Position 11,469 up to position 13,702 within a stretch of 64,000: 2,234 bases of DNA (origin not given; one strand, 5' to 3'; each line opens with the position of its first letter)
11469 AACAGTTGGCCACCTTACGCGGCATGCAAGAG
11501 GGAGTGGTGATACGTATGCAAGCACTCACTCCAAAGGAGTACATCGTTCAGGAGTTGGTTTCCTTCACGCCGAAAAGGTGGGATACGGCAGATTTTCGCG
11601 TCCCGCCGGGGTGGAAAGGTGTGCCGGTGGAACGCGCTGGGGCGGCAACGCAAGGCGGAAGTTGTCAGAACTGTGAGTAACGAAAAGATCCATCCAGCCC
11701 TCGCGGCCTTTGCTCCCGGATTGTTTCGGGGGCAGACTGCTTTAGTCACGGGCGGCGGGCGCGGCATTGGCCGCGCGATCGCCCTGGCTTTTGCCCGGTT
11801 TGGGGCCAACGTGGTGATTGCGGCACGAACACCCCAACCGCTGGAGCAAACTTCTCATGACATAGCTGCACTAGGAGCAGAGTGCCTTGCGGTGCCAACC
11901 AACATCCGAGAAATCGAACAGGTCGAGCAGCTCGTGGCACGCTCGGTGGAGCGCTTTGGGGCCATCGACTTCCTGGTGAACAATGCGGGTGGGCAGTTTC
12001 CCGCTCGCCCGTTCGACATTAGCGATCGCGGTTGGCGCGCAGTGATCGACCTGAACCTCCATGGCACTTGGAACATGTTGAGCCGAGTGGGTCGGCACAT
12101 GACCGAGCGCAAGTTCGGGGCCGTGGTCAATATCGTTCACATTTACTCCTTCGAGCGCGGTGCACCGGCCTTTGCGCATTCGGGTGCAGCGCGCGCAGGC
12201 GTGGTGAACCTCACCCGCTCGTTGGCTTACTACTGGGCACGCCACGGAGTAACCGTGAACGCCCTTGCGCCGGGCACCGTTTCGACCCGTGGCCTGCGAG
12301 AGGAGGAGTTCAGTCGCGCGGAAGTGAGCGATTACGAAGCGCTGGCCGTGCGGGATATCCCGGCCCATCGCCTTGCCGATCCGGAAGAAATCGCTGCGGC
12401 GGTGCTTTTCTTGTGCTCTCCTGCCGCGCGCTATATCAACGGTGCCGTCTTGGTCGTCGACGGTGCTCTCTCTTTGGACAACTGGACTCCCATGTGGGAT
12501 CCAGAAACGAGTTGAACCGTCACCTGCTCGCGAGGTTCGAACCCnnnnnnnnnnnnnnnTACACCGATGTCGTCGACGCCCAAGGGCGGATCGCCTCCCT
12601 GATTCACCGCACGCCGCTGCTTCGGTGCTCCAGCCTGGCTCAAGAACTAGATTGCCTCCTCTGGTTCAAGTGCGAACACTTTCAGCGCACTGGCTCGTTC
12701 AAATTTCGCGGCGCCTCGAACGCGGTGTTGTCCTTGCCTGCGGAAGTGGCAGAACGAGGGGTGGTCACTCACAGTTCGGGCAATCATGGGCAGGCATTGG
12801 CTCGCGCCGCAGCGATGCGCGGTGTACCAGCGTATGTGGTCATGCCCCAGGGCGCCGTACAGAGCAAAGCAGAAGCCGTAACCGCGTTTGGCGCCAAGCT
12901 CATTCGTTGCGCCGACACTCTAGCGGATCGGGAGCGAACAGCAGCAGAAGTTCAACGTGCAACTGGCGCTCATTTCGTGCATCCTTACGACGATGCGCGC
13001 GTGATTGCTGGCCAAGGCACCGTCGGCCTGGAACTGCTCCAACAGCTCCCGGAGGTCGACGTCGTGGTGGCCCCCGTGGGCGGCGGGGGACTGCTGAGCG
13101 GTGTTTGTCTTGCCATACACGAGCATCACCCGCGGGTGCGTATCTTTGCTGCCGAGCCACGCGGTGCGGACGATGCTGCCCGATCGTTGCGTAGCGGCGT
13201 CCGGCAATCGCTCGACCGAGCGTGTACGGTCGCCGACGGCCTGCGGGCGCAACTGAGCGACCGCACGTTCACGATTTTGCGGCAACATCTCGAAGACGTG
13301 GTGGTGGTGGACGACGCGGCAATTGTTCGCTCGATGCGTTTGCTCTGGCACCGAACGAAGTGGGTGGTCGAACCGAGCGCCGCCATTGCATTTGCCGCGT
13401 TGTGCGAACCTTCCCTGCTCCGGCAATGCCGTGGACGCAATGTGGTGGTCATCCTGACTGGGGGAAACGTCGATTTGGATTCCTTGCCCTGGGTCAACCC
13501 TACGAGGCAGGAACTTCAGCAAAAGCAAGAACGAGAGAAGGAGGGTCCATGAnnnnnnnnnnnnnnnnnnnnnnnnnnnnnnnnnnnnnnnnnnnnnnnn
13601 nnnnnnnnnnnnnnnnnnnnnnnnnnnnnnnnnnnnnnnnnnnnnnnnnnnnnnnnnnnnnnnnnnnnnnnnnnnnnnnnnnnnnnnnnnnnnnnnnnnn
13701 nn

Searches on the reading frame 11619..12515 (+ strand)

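Call 3: search_protein_families(library=pfam, proteins=[window:11619-12515:+], max_evalue=0.01)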
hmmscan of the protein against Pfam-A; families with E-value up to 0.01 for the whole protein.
window:11619-12515:+ (298 aa): 4 families
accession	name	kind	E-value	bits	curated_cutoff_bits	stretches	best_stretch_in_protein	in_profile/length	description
PF13561.12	adh_short_C2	-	7.9e-55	186.4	27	1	48-282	6-233/236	Enoyl-(Acyl carrier protein) reductase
PF00106.31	adh_short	-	2.3e-45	154.9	26.6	1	39-227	1-188/195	short chain dehydrogenase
PF08659.16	KR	-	1.6e-08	35.1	22.6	1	40-155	2-121/180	KR domain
PF02826.25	2-Hacid_dh_C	-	0.0048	16.7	25.1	1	35-84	33-87/178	D-isomer specific 2-hydroxyacid dehydrogenase, NAD binding domain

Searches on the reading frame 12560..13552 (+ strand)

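Call 3: search_protein_families(library=pfam, proteins=[window:12560-13552:+], max_evalue=0.01)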
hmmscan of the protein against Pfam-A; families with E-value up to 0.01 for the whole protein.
window:12560-13552:+ (330 aa): 1 family
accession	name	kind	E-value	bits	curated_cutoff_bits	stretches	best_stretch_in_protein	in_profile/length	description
PF00291.31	PALP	-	1.2e-84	284.5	35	1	13-301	3-295/295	Pyridoxal-phosphate dependent enzyme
